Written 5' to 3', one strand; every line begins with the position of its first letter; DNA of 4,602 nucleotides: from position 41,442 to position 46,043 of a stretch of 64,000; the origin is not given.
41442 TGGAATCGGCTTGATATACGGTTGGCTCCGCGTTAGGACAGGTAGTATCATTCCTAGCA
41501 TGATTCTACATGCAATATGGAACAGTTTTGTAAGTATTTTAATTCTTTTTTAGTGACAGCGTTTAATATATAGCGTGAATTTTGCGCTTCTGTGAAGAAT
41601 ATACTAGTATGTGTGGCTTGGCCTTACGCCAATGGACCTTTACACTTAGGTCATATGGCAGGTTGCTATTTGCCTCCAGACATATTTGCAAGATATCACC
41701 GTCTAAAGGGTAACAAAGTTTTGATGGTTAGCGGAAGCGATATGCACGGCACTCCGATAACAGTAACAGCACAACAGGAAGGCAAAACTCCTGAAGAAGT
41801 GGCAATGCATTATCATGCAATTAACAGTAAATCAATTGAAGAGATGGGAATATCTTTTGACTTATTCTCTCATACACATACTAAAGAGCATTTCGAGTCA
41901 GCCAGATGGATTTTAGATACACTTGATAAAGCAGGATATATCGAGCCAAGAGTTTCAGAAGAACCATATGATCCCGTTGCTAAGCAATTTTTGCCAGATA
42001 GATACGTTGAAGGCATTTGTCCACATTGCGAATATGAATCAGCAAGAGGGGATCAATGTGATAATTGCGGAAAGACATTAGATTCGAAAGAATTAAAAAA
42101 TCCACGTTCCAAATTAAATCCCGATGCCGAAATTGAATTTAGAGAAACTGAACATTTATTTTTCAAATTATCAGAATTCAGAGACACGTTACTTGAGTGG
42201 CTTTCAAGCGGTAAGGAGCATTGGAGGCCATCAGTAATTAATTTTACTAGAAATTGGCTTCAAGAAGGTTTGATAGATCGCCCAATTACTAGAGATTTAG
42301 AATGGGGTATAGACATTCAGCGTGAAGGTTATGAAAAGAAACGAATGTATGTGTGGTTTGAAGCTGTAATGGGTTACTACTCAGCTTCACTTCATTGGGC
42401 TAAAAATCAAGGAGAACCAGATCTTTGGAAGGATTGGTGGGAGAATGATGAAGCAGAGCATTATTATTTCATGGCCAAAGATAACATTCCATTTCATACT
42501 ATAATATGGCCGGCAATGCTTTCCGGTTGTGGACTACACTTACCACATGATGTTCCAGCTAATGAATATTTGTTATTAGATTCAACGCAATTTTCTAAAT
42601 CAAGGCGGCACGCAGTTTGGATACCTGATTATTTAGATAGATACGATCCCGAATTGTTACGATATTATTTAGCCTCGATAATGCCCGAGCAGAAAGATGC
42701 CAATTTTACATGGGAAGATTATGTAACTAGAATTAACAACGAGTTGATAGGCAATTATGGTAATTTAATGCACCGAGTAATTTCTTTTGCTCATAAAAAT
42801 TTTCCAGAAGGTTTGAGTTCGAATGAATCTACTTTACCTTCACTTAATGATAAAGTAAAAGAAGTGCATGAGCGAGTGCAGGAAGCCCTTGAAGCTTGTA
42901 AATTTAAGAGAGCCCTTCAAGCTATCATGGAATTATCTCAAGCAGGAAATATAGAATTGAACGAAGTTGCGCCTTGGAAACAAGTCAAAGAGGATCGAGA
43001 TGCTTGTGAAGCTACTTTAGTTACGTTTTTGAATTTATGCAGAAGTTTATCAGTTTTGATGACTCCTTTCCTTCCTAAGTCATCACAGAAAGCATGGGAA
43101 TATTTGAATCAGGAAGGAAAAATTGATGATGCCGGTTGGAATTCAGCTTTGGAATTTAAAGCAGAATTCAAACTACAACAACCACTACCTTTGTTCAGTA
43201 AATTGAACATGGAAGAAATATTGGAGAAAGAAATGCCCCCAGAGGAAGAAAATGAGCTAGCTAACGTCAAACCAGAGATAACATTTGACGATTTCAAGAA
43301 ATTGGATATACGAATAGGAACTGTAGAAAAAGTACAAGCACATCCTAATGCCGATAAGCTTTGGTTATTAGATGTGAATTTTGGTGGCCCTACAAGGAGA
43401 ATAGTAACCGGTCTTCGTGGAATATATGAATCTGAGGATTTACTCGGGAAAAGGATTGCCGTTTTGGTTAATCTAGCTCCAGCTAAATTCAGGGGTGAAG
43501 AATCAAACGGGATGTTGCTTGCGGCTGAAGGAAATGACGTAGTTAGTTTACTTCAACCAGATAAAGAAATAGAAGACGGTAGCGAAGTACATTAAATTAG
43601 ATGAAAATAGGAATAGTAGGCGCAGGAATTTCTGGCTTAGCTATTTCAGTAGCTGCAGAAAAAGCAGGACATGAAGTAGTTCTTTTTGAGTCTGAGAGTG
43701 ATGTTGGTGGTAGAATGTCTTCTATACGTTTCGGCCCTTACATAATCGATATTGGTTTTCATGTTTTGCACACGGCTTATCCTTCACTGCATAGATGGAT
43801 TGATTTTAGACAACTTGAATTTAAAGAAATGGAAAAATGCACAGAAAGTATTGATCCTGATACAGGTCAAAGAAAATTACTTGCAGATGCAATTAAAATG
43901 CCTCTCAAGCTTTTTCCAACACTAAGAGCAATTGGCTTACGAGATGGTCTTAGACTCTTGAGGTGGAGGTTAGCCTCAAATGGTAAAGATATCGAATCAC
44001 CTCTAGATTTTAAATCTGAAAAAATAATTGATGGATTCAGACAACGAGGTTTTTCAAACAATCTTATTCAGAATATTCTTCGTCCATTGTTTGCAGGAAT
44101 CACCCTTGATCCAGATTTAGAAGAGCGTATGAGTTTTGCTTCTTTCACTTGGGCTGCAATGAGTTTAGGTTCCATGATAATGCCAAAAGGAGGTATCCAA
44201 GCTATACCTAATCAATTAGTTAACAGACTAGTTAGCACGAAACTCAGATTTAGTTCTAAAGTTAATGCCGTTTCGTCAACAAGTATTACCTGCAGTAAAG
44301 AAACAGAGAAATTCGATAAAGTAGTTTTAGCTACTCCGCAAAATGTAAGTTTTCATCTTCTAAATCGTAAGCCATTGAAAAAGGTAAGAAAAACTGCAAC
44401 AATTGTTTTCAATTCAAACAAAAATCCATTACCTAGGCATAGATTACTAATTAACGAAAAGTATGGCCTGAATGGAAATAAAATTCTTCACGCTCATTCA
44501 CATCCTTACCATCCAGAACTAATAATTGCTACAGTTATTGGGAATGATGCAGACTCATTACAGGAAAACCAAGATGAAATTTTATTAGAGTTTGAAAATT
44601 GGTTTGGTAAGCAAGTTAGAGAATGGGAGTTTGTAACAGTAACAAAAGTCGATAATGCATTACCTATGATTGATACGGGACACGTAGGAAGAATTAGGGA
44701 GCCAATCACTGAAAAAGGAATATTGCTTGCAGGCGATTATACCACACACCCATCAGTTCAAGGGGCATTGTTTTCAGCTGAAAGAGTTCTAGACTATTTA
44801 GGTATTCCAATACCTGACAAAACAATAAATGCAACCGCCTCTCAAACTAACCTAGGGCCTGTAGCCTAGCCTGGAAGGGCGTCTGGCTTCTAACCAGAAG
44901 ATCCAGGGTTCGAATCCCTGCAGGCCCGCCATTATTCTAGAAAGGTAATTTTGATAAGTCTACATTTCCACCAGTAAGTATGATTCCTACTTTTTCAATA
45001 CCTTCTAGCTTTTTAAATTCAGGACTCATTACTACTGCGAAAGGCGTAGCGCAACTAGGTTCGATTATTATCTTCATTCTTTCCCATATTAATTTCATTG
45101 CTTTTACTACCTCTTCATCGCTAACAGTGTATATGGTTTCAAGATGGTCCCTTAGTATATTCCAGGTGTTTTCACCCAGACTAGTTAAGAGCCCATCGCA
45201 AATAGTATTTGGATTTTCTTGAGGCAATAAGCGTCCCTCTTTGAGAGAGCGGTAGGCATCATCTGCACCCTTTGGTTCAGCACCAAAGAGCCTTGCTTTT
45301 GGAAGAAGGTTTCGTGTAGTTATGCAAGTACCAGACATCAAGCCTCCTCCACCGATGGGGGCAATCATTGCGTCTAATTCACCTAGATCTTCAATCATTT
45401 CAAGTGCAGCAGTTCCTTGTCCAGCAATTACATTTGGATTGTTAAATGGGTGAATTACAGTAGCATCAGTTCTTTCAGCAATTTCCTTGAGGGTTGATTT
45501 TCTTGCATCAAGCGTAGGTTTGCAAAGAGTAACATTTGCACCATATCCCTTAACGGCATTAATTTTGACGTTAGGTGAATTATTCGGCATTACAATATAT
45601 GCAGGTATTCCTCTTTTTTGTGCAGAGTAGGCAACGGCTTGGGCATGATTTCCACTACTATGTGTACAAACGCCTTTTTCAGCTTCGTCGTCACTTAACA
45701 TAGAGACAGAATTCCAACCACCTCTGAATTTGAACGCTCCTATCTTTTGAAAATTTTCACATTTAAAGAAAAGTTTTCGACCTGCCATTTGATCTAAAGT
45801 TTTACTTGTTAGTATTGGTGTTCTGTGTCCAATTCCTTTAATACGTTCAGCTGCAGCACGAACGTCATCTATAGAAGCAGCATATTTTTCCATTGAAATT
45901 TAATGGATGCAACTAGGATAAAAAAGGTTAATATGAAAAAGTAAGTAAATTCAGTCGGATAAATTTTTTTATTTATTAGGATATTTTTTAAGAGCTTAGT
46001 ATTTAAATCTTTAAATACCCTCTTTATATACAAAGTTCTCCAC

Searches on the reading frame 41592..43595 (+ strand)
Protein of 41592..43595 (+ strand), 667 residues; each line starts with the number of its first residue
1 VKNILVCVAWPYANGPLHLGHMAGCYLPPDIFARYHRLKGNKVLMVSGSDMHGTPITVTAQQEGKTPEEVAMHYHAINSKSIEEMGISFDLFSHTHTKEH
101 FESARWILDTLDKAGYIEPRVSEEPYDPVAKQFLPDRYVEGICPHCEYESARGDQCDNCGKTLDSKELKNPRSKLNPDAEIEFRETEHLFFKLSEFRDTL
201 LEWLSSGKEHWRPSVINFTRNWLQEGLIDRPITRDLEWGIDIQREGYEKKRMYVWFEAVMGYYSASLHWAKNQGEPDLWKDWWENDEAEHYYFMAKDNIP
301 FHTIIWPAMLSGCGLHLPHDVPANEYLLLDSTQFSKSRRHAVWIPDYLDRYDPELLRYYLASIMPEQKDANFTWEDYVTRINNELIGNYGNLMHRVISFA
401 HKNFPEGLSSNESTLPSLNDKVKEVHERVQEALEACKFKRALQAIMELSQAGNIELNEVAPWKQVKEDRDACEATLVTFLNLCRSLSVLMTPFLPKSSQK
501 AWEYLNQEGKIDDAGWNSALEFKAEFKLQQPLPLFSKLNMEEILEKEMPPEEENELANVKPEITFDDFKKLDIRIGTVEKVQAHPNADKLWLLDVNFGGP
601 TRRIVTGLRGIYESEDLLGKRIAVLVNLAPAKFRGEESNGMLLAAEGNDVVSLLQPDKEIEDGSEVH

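Call 83: search_protein_families(library=pfam, proteins=[window:41592-43595:+], max_evalue=0.00001)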
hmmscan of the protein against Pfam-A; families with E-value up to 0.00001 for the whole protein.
window:41592-43595:+ (667 aa): 5 families
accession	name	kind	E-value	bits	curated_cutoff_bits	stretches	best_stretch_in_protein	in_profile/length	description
PF09334.17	tRNA-synt_1g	-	4.6e-146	487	20.1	1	4-396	1-390/391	tRNA synthetases class I (M)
PF01588.26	tRNA_bind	-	3.4e-26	91.6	27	1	573-664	1-95/96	Putative tRNA binding domain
PF19303.5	Anticodon_3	-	2.7e-14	53.8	23.5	1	417-542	13-139/152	Anticodon binding domain of methionyl tRNA ligase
PF00133.28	tRNA-synt_1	-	2.6e-13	50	22.7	1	8-242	29-243/414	tRNA synthetases class I (I, L, M and V)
PF08264.19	Anticodon_1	-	7.4e-09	36.1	25.1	1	421-523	7-112/148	Anticodon-binding domain of tRNA ligase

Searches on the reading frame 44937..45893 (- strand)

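Call 9: search_protein_families(library=pfam, proteins=[window:44937-45893:-], max_evalue=0.001)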
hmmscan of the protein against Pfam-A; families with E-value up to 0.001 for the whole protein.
window:44937-45893:- (318 aa): 1 family
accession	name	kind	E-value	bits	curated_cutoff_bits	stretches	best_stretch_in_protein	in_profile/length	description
PF00291.31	PALP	-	6.1e-79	265.9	35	1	22-308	5-295/295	Pyridoxal-phosphate dependent enzyme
